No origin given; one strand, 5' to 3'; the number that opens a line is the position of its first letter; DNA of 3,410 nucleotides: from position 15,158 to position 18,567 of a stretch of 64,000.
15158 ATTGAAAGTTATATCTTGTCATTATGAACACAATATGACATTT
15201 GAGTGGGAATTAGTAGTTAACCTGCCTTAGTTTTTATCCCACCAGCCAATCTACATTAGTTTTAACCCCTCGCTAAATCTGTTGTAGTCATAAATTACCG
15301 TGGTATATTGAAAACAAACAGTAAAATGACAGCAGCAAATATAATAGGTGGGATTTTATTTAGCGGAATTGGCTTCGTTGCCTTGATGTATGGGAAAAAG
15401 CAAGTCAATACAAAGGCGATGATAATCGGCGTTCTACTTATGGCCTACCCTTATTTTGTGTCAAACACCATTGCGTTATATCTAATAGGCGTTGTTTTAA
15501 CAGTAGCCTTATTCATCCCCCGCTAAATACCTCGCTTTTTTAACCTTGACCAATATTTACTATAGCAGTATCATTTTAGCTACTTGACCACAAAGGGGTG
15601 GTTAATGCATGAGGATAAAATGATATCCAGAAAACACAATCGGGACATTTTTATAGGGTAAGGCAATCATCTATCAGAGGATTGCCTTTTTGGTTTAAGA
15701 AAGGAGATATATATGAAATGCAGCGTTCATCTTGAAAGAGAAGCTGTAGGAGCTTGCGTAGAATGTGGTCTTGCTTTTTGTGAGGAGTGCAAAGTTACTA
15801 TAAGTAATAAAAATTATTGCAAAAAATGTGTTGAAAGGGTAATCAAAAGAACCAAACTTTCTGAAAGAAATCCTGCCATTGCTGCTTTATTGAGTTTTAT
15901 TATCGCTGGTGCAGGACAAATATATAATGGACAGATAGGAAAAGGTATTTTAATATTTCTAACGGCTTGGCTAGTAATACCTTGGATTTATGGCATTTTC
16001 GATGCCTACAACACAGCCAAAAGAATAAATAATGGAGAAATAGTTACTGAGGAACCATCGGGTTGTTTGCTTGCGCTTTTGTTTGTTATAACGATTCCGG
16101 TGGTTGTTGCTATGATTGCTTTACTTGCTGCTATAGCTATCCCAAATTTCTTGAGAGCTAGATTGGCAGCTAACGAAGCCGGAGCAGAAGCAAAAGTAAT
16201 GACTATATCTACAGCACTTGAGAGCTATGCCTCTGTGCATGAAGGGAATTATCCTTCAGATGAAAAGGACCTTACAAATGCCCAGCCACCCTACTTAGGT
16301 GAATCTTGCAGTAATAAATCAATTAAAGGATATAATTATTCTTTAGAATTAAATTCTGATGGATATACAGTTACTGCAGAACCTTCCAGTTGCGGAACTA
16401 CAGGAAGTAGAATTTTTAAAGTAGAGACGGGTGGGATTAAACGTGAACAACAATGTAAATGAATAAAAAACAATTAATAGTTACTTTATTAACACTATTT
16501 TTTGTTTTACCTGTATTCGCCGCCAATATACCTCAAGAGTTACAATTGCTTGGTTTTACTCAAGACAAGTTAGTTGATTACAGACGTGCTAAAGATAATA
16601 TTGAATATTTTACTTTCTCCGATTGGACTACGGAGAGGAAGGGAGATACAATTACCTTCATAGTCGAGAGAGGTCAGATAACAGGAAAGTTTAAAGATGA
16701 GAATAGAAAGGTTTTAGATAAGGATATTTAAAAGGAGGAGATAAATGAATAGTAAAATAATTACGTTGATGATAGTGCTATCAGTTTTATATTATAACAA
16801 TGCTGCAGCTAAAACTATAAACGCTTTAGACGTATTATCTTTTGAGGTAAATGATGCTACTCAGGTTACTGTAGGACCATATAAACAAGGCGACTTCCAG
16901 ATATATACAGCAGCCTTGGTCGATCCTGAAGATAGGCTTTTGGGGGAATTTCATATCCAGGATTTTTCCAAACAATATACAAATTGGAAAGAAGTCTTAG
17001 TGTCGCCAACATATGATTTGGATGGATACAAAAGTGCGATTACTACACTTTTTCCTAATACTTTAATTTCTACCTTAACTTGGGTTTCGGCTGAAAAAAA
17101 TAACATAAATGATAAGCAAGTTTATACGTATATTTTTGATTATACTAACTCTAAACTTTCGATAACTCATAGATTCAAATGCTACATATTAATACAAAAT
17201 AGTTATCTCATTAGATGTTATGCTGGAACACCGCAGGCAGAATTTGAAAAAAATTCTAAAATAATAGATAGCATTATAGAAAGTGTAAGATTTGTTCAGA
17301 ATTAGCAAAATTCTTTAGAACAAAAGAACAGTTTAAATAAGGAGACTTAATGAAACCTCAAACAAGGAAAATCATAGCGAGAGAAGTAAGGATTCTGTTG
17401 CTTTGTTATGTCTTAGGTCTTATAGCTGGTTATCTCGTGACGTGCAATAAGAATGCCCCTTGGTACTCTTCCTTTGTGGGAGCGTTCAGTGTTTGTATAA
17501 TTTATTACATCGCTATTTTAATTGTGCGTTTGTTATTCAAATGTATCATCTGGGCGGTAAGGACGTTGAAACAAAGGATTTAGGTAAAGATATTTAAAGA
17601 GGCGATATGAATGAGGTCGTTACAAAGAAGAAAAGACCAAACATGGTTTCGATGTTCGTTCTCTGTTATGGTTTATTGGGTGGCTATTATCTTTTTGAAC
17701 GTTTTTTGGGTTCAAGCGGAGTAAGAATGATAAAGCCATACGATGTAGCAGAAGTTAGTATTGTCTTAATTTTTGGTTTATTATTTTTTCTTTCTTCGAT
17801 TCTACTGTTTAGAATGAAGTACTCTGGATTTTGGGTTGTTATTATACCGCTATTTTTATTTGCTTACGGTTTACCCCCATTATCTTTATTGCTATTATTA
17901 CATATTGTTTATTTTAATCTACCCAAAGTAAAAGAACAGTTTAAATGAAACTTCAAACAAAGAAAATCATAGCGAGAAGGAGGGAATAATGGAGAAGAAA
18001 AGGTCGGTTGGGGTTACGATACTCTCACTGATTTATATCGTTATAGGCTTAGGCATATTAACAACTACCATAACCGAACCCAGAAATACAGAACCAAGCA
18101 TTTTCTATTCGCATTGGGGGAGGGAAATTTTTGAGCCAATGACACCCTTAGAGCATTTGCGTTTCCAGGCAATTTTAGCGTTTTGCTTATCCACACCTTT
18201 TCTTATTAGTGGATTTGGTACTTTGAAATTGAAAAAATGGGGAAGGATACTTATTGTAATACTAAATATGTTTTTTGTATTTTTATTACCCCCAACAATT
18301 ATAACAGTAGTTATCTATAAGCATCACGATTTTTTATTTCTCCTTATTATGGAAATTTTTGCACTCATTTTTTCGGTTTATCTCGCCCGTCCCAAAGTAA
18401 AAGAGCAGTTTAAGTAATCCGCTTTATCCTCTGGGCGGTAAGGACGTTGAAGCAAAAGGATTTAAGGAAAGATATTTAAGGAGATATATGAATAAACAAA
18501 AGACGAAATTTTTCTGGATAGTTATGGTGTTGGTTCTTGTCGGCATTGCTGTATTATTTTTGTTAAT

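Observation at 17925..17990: Module-encoded leader mini-ORFs chained by ATGA / TAAATG overlaps (translational coupling through the array)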

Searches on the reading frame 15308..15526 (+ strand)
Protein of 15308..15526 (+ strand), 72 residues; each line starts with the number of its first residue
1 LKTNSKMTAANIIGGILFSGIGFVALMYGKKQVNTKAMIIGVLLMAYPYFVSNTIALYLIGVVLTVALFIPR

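Call 13: search_protein_families(library=pfam, max_evalue=0.1, proteins=[window:15308-15526:+])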
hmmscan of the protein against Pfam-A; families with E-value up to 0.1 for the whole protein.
window:15308-15526:+ (72 aa): 5 families
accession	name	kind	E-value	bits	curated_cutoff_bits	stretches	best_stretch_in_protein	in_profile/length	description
PF13261.11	DUF4052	-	0.01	16.2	25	1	12-70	156-211/217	Protein of unknown function (DUF4052)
PF11085.13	YqhR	-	0.012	16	27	1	4-69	18-84/165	Conserved membrane protein YqhR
PF24661.1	DUF7649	-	0.04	14.5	27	1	15-68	30-84/85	Domain of unknown function (DUF7649)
PF03779.20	SPW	-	0.084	13.8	31.5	0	5-67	25-87/93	SPW repeat domain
PF20794.3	bPH_7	-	0.087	12.8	25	1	30-71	11-51/135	Bacterial PH domain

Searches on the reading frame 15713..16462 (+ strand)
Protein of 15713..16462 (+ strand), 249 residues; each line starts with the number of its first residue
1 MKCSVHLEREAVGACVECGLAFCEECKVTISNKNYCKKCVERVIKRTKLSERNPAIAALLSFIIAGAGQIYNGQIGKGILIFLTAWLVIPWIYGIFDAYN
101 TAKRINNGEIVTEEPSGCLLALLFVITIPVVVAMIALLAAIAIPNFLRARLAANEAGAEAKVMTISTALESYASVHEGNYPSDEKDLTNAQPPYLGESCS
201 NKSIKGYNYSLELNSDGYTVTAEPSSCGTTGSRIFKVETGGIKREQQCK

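Call 13: search_protein_families(library=pfam, max_evalue=0.1, proteins=[window:15713-16462:+])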
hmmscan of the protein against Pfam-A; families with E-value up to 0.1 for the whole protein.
window:15713-16462:+ (249 aa): 8 families
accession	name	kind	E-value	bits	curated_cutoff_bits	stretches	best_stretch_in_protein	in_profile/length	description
PF05154.21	TM2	-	4.1e-06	27.3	27.9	1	51-98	2-50/51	TM2 domain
PF18935.5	DUF5683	-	0.00019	21.9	26.7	1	52-101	3-41/151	Family of unknown function (DUF5683)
PF16732.10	ComP_DUS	-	0.00088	20.5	27.3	1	150-226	7-76/87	Type IV minor pilin ComP, DNA uptake sequence receptor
PF20382.3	DUF6677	-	0.0053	17.8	24.3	1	56-99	1-42/116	Family of unknown function (DUF6677)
PF22586.1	ANCHR-like_BBOX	-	0.0084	16.6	27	1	3-27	2-25/39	ANCHR-like B-box zinc-binding domain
PF00643.29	zf-B_box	-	0.011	16.3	24.1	1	2-28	5-31/42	B-box zinc finger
PF24445.1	DUF7564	-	0.054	14.4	32.2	0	14-48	7-38/76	Family of unknown function (DUF7564)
PF09947.15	DUF2180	-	0.061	13.9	22.2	0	8-27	12-31/68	Uncharacterized protein conserved in archaea (DUF2180)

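Call 64: search_protein_families(library=ncbifam, max_evalue=0.01, proteins=[window:15713-16462:+])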
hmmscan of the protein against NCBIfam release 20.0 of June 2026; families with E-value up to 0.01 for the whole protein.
window:15713-16462:+ (249 aa): 3 families
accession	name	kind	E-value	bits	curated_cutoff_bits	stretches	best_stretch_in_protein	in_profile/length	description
TIGR01710.1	typeII_sec_gspG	equivalog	4.4e-06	26.8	88.85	1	126-189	6-68/134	type II secretion system major pseudopilin GspG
NF041775.1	typeIV_PilA_Myxo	equivalog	4.9e-06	26.7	400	1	125-175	15-65/214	type IV pilin protein PilA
NF040999.1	pilin_ComGC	equivalog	0.00079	19.6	75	1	130-188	11-67/84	competence type IV pilus major pilin ComGC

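Call 65: search_protein_families(library=phrogs, max_evalue=0.01, proteins=[window:15713-16462:+])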
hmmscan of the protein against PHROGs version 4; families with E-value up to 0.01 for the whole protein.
window:15713-16462:+ (249 aa): 6 families
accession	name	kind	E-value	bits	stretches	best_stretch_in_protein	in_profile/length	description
phrog_10292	-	unknown function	1e-06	29.8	1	20-91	3-76/136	-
phrog_6586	-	unknown function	0.00015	22.6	0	22-107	5-86/129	-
phrog_27437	-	unknown function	0.00031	22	1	126-170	13-57/140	-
phrog_32725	-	unknown function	0.0007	20.7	1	64-106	44-86/106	-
phrog_3433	-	moron, auxiliary metabolic gene and host takeover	0.0019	19.3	1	125-179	24-76/127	pilin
phrog_10680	-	unknown function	0.0029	18.7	1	32-97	54-123/144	-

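Call 66: search_protein_families(library=padloc, max_evalue=0.01, proteins=[window:15713-16462:+])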
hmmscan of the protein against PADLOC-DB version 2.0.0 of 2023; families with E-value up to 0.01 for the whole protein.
window:15713-16462:+ (249 aa): 0 families

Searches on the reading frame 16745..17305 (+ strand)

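Call 13: search_protein_families(library=pfam, max_evalue=0.1, proteins=[window:16745-17305:+])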
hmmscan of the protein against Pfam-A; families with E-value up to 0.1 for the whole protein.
window:16745-17305:+ (186 aa): 1 family
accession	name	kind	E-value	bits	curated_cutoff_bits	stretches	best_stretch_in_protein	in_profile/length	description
PF01789.22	PsbP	-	0.058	13.9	23.5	1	113-182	86-154/155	PsbP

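Call 64: search_protein_families(library=ncbifam, max_evalue=0.01, proteins=[window:16745-17305:+])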
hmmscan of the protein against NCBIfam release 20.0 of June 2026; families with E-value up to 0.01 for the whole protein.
window:16745-17305:+ (186 aa): 0 families

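Call 65: search_protein_families(library=phrogs, max_evalue=0.01, proteins=[window:16745-17305:+])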
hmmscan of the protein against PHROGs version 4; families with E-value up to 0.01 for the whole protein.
window:16745-17305:+ (186 aa): 0 families

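Call 66: search_protein_families(library=padloc, max_evalue=0.01, proteins=[window:16745-17305:+])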
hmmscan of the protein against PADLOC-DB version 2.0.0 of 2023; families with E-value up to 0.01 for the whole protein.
window:16745-17305:+ (186 aa): 0 families

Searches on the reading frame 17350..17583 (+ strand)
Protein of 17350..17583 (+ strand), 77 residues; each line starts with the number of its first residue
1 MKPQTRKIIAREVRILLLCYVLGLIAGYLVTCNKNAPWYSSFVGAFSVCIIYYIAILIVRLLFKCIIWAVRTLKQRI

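Call 11: find_encoding_contigs(protein=window:17350-17583:+, flank=10000, max_places=10)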
Protein window:17350-17583:+ (77 aa): 1 contig read that carries it; 1 place shown.
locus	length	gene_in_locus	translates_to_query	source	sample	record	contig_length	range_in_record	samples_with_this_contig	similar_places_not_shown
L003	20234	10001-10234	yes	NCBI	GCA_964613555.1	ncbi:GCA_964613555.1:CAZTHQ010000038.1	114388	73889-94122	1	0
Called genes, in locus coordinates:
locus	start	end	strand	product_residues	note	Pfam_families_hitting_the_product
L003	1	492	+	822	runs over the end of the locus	PF24575:TPR_Slam (faint), PF07719:TPR_2 (faint), PF13424:TPR_12 (weak), PF13525:YfiO (weak), PF09976:TPR_21 (weak), PF13432:TPR_16 (weak), PF13424:TPR_12, PF13432:TPR_16 (weak), +17 more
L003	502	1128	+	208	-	PF01618:MotA_ExbB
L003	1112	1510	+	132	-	PF02472:ExbD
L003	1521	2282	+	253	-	PF01790:LGT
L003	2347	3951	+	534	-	PF00795:CN_hydrolase, PF02540:NAD_synthase, PF03054:tRNA_Me_trans (weak)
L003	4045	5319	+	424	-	PF03952:Enolase_N, PF00113:Enolase_C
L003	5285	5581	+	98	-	PF04977:DivIC (weak)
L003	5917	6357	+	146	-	-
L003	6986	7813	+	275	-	-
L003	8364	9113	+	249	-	PF05154:TM2 (weak)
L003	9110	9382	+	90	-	-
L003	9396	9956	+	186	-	-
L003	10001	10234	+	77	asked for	-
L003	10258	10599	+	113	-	-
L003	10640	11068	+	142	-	-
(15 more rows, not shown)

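Call 13: search_protein_families(library=pfam, max_evalue=0.1, proteins=[window:17350-17583:+])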
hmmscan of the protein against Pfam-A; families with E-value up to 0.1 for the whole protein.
window:17350-17583:+ (77 aa): 2 families
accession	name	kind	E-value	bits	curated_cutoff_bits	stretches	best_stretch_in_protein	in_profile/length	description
PF01284.28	MARVEL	-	0.0015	19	32.8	1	5-68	4-77/135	Membrane-associating domain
PF17647.6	DUF5518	-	0.0051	17.4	27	1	21-60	32-72/116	Family of unknown function (DUF5518)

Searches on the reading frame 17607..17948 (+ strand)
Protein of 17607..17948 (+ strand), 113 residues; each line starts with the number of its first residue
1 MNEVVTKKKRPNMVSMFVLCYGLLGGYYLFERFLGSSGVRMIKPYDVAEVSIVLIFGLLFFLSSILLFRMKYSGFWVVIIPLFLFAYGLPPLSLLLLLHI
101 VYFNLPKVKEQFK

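Call 13: search_protein_families(library=pfam, max_evalue=0.1, proteins=[window:17607-17948:+])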
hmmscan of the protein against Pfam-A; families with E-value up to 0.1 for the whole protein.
window:17607-17948:+ (113 aa): 0 families

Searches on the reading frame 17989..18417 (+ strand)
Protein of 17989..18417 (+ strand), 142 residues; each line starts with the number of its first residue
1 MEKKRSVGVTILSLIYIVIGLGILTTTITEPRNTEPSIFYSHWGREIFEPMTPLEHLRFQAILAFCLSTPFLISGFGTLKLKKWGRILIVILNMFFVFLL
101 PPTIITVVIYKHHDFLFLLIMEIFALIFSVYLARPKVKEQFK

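Call 13: search_protein_families(library=pfam, max_evalue=0.1, proteins=[window:17989-18417:+])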
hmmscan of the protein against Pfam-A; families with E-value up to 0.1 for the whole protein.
window:17989-18417:+ (142 aa): 1 family
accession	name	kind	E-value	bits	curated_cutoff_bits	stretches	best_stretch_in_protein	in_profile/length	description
PF06451.17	Moricin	-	0.091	13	27.6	1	116-137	4-26/62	Moricin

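Call 44: find_homologous_proteins(query=A4, max_evalue=0.001)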
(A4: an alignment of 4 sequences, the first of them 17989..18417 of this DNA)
Query A4 (4 sequences) (142 aa, profile of the alignment): 29 proteins with E <= 0.001 among 8000 candidates.
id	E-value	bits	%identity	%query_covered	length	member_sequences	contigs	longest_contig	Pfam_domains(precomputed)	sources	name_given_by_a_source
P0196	3.6e-48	181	100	100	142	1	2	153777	-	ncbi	ncbi:MAG: hypothetical protein WCI77_07710 [Candidatus Omnitrophota bacterium]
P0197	1.0e-44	170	54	9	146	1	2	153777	-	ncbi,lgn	ncbi:MAG: hypothetical protein WCI77_07680 [Candidatus Omnitrophota bacterium]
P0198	2.2e-39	153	-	-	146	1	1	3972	-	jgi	-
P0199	2.4e-34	137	77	9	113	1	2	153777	-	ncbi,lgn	ncbi:MAG: hypothetical protein WCI77_07705 [Candidatus Omnitrophota bacterium]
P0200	2.9e-17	81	30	74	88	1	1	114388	-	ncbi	-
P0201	3.4e-7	49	27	100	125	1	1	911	-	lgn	-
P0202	3.6e-6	45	32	100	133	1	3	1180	-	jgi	-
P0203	4.6e-6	45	34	100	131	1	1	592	-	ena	-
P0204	7.7e-6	44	34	100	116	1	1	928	-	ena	-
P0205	2.7e-5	43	31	99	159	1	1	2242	PF09900.15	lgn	-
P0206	3.2e-5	42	32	100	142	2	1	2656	-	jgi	-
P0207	4.2e-5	42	28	100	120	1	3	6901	-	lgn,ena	-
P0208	5.2e-5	42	32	100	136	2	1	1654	-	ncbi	-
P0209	7.3e-5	41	32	100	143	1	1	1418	-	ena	-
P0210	8.3e-5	41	29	99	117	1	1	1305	-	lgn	-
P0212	9.5e-5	41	37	100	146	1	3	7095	-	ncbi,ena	-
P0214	1.7e-4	40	32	100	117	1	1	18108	-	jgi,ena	-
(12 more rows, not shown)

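Call 47: find_encoding_contigs(protein=P0214, flank=4000, max_places=3)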
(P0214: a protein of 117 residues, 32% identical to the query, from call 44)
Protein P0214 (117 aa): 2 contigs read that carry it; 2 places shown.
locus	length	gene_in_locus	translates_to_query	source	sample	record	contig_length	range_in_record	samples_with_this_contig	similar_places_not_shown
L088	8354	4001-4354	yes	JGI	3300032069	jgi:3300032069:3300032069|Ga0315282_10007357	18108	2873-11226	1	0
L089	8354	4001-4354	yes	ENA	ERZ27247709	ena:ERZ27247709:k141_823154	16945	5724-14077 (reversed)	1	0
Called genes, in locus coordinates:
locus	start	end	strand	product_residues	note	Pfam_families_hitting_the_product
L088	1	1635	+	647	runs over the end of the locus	PF00005:ABC_tran, PF02463:SMC_N (faint), PF03193:RsgA_GTPase (faint), PF13555:AAA_29 (faint), PF13304:AAA_21 (faint), PF12848:ABC_tran_Xtn, PF00005:ABC_tran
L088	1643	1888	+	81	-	PF01541:GIY-YIG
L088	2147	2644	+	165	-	-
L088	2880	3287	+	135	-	-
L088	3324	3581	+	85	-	-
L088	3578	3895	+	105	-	-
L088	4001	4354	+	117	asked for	-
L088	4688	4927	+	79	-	PF10543:ORF6N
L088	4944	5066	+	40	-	-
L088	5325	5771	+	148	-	-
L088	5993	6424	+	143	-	PF01161:PBP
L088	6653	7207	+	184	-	PF04011:LemA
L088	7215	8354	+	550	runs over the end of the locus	PF01435:Peptidase_M48, PF13453:Zn_ribbon_TFIIB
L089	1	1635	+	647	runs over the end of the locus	PF00005:ABC_tran, PF02463:SMC_N (faint), PF03193:RsgA_GTPase (faint), PF13555:AAA_29 (faint), PF13304:AAA_21 (faint), PF12848:ABC_tran_Xtn, PF00005:ABC_tran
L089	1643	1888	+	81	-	PF01541:GIY-YIG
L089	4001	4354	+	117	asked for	-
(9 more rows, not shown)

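Call 48: find_encoding_contigs(protein=P0212, flank=4000, max_places=3)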
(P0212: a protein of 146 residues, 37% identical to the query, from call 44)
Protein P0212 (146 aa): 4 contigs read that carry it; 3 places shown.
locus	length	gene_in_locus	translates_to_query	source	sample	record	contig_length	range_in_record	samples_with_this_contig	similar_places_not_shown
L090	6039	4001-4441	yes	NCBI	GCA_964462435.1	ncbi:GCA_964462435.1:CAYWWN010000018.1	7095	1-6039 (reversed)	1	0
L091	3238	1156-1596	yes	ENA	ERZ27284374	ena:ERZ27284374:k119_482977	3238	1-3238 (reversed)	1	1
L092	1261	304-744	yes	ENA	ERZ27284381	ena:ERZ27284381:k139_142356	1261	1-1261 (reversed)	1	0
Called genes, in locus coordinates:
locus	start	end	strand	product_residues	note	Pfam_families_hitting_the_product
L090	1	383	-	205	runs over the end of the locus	PF00589:Phage_integrase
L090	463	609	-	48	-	-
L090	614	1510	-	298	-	PF04796:RepA_C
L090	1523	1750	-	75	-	-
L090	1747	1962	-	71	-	PF01381:HTH_3 (weak)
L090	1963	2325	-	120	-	-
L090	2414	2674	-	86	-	-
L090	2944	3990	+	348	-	-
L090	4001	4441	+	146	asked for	-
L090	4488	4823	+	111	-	-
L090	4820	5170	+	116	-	-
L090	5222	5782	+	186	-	-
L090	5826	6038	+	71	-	?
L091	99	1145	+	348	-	-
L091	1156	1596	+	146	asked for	-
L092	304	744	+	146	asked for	-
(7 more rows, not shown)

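Call 49: find_encoding_contigs(protein=P0207, flank=4000, max_places=3)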
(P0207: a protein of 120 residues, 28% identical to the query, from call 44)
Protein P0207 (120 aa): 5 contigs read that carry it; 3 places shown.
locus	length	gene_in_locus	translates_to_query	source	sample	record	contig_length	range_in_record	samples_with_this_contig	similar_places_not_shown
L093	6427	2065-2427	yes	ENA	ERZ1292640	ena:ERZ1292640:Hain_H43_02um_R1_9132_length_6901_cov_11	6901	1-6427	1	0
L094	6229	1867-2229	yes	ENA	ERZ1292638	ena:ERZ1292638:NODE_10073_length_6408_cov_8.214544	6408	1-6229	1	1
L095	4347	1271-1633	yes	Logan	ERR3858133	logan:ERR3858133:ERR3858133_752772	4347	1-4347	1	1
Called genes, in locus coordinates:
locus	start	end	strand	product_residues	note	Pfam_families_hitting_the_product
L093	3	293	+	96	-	?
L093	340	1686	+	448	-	PF07719:TPR_2 (faint), PF00515:TPR_1 (faint)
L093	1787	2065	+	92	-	-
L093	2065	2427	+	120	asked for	-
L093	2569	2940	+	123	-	-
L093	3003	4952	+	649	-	PF07998:Peptidase_M54 (weak), PF07719:TPR_2 (weak), PF14559:TPR_19, PF00515:TPR_1, PF07719:TPR_2, PF13181:TPR_8, PF13424:TPR_12, PF13414:TPR_11, +24 more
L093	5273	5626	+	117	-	PF01381:HTH_3, PF09722:Xre_MbcA_ParS_C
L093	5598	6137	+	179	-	PF08808:RES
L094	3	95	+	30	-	?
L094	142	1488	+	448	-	PF07719:TPR_2 (faint), PF00515:TPR_1 (faint)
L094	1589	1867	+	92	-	-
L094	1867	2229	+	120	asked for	-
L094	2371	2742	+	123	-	-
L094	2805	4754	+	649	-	PF07998:Peptidase_M54 (weak), PF07719:TPR_2 (weak), PF14559:TPR_19, PF00515:TPR_1, PF07719:TPR_2, PF13181:TPR_8, PF13424:TPR_12, PF13414:TPR_11, +24 more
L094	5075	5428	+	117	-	PF01381:HTH_3, PF09722:Xre_MbcA_ParS_C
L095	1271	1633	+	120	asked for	-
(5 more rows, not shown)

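Call 64: search_protein_families(library=ncbifam, max_evalue=0.01, proteins=[window:17989-18417:+, P0206])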
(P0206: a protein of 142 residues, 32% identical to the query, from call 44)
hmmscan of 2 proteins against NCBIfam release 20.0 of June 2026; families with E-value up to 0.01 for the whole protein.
window:17989-18417:+ (142 aa): 0 families

P0206 (142 aa): 0 families

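Call 65: search_protein_families(library=phrogs, max_evalue=0.01, proteins=[window:17989-18417:+, P0206])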
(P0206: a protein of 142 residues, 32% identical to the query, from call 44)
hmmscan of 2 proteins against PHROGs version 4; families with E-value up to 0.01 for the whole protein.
window:17989-18417:+ (142 aa): 1 family
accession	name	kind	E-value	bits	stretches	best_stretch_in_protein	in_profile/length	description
phrog_4325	-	lysis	0.0023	19.1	0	80-136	73-129/135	holin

P0206 (142 aa): 0 families

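Call 66: search_protein_families(library=padloc, max_evalue=0.01, proteins=[window:17989-18417:+, P0206])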
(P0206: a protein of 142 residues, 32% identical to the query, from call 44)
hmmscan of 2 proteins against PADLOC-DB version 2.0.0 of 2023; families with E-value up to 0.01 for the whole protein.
window:17989-18417:+ (142 aa): 0 families

P0206 (142 aa): 0 families
